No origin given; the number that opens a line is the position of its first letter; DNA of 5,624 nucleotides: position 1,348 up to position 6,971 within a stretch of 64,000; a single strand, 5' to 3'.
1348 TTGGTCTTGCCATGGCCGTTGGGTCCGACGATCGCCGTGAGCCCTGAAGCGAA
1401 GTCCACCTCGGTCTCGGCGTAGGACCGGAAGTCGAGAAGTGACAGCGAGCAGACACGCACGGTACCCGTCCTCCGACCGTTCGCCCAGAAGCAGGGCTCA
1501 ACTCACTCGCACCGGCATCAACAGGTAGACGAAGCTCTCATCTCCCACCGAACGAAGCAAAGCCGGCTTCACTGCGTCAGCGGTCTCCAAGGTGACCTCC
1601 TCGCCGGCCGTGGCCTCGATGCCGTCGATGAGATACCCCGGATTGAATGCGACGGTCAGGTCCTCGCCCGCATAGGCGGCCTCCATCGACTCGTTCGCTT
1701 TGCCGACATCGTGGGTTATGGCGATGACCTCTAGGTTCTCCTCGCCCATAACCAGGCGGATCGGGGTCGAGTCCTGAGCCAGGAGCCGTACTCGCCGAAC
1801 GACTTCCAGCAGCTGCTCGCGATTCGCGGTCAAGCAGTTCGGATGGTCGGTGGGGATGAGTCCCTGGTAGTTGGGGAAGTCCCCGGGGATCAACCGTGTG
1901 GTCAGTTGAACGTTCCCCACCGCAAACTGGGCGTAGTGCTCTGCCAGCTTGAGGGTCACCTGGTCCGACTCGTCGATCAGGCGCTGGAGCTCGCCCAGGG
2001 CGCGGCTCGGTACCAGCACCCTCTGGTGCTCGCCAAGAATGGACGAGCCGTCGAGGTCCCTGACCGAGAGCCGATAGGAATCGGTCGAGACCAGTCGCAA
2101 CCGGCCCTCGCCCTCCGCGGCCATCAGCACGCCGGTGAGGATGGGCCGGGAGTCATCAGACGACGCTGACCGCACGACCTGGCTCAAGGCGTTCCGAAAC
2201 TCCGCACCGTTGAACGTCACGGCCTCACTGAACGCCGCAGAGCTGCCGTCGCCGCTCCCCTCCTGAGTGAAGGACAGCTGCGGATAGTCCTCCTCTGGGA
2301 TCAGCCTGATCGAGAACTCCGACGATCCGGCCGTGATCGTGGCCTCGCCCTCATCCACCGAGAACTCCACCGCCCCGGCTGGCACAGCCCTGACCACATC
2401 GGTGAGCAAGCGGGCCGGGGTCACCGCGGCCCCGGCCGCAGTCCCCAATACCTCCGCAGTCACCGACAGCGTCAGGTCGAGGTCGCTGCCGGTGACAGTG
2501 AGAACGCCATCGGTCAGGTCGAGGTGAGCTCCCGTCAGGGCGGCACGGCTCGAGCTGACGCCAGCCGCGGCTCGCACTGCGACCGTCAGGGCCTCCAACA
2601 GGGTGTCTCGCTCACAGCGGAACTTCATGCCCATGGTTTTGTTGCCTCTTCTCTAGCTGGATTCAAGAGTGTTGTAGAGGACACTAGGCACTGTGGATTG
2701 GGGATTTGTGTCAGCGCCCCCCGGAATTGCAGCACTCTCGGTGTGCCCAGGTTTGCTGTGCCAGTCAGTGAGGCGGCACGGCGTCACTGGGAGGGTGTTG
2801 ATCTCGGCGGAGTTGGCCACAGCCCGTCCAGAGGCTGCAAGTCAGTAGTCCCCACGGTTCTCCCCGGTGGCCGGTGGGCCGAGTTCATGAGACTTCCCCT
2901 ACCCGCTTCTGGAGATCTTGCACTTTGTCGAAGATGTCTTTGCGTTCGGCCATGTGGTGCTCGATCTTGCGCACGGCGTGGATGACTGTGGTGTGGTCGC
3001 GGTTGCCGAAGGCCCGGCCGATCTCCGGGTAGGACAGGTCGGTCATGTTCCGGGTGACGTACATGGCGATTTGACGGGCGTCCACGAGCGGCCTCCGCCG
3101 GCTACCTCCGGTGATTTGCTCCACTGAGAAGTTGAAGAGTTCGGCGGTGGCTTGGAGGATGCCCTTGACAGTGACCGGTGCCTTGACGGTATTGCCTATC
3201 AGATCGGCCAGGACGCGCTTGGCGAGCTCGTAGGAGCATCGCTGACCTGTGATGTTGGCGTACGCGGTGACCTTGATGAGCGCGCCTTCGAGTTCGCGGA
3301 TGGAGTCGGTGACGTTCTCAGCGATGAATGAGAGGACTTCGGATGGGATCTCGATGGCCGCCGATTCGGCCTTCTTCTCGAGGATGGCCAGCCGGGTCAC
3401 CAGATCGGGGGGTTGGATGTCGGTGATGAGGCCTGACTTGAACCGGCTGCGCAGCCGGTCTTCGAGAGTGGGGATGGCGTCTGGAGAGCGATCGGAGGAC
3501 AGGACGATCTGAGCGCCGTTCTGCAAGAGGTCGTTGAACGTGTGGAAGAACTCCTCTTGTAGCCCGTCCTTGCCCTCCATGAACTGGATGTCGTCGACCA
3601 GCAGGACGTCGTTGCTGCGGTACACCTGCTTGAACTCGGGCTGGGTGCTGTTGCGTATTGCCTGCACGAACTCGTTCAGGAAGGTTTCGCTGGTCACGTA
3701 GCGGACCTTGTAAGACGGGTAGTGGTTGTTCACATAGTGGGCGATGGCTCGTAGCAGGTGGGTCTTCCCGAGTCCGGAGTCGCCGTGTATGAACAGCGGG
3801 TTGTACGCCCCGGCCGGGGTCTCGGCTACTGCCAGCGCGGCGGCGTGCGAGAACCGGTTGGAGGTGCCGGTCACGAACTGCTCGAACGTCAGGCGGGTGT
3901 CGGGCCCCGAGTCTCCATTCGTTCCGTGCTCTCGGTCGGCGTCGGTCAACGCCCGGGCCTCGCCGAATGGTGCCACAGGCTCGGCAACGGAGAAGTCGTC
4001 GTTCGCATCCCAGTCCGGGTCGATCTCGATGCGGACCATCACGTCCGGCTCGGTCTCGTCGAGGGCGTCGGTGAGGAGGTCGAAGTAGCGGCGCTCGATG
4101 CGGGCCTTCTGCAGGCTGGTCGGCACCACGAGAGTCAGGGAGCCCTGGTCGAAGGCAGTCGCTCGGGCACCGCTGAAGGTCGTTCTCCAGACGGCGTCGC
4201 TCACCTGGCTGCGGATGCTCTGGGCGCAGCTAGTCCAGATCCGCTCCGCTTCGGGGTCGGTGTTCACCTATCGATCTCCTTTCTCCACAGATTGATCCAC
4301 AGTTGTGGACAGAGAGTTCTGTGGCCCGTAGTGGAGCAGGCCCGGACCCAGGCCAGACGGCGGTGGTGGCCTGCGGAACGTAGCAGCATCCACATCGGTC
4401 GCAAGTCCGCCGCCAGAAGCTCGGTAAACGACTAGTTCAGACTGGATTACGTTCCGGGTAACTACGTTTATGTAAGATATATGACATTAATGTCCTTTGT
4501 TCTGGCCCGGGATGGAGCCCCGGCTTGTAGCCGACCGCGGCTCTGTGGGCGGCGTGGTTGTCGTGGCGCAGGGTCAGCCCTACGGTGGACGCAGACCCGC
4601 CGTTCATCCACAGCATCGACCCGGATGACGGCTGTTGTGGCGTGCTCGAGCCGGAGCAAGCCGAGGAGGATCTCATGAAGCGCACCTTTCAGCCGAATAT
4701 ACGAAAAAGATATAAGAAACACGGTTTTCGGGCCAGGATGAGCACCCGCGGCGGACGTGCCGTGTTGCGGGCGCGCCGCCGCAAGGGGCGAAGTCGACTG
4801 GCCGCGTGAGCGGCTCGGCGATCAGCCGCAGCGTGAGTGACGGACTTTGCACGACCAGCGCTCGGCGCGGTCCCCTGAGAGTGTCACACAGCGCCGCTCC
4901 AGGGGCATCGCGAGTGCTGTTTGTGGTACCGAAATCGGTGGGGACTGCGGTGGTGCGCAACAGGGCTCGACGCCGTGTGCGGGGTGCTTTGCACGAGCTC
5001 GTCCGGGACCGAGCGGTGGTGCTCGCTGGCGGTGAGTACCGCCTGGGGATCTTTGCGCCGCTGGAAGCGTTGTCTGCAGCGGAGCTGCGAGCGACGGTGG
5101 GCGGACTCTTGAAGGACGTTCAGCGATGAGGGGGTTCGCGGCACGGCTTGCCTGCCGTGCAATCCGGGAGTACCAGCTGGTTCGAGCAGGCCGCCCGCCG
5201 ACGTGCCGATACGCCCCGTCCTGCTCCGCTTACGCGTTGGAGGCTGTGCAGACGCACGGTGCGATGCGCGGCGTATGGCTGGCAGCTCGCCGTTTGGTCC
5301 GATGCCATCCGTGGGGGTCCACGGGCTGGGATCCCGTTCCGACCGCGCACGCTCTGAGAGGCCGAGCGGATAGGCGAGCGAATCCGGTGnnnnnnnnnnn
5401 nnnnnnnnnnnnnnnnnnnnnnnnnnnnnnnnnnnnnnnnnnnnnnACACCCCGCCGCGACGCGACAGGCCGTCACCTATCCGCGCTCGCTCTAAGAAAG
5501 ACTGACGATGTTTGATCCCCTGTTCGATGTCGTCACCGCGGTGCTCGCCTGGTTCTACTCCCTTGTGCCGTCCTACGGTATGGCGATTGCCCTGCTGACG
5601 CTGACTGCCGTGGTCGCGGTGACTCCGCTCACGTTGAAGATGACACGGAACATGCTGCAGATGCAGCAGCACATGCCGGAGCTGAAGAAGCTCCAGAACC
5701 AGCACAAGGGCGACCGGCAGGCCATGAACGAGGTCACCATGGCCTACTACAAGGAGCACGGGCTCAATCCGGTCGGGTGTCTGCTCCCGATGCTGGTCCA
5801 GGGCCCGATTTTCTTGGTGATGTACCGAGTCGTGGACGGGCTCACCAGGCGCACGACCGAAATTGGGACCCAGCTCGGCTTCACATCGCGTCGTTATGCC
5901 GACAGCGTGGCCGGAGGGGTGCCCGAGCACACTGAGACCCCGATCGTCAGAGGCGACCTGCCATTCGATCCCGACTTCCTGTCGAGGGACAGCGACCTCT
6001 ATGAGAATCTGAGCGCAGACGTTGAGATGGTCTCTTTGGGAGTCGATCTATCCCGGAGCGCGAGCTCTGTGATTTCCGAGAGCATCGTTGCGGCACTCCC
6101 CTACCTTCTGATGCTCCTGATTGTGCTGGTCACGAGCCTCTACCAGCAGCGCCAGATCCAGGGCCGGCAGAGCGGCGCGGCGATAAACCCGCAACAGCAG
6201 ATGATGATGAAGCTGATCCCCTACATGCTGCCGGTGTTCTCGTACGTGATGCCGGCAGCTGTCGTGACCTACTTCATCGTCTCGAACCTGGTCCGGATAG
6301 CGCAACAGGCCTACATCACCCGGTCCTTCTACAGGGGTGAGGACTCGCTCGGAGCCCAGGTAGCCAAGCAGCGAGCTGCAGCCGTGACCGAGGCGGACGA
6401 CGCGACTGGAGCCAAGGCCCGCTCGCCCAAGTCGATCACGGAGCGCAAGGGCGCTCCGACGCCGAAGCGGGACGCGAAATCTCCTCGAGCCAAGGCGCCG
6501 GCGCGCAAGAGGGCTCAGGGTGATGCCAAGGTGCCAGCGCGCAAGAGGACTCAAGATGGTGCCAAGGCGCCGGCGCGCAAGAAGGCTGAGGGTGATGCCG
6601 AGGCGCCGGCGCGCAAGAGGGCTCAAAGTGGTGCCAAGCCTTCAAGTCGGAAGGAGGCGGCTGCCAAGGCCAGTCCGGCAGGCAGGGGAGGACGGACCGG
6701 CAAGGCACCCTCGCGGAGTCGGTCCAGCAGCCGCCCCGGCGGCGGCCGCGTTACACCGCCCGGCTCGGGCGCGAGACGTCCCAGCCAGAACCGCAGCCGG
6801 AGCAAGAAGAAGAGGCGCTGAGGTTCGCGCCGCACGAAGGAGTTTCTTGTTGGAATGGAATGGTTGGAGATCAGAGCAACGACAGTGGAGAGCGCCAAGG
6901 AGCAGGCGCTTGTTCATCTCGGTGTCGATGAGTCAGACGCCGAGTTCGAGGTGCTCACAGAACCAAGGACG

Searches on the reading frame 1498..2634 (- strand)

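Call 11: search_protein_families(library=pfam, proteins=[window:1498-2634:-])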
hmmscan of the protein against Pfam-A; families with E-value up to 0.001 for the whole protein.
window:1498-2634:- (378 aa): 3 families
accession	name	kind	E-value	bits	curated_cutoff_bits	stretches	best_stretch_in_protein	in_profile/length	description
PF02767.21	DNA_pol3_beta_2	-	3.1e-30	105.3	27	1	142-255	3-116/116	DNA polymerase III beta subunit, central domain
PF02768.20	DNA_pol3_beta_3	-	8.8e-29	100.2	27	1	259-376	3-121/121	DNA polymerase III beta subunit, C-terminal domain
PF00712.24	DNA_pol3_beta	-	2.7e-28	99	24.4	2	3-120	1-119/120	DNA polymerase III beta subunit, N-terminal domain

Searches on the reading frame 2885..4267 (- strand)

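Call 11: search_protein_families(library=pfam, proteins=[window:2885-4267:-])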
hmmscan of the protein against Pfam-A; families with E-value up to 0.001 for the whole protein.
window:2885-4267:- (460 aa): 8 families
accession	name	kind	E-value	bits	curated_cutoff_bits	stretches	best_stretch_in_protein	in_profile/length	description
PF00308.24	Bac_DnaA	-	8e-68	228.1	23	1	124-283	3-162/162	Bacterial DnaA ATPAse domain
PF08299.17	Bac_DnaA_C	-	1.9e-27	95.5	31.5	1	369-435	3-69/69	Bacterial dnaA protein helix-turn-helix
PF11638.13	DnaA_N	-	5.8e-10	39.2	24.6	1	9-70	2-64/65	DnaA N-terminal domain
PF13401.12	AAA_22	-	3.3e-07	31.1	27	1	158-256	8-120/130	AAA domain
PF01695.23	IstB_IS21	-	8e-07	29.2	24.1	1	158-260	95-194/238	IstB-like ATP binding protein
PF00004.35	AAA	-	2.1e-06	28.6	21.2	1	159-276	2-127/131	ATPase family associated with various cellular activities (AAA)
PF13191.12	AAA_16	-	2.5e-06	28.5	32.6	1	146-252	15-128/167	AAA ATPase domain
PF25199.1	nSTAND_NTPase5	-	0.00065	20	34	0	148-229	34-107/145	Novel STAND NTPase 5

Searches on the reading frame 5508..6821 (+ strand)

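Call 11: search_protein_families(library=pfam, proteins=[window:5508-6821:+])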
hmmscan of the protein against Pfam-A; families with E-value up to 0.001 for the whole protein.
window:5508-6821:+ (437 aa): 1 family
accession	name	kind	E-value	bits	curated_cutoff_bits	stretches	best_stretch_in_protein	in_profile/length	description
PF02096.25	60KD_IMP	-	1.6e-39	136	35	1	23-272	1-163/163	60Kd inner membrane protein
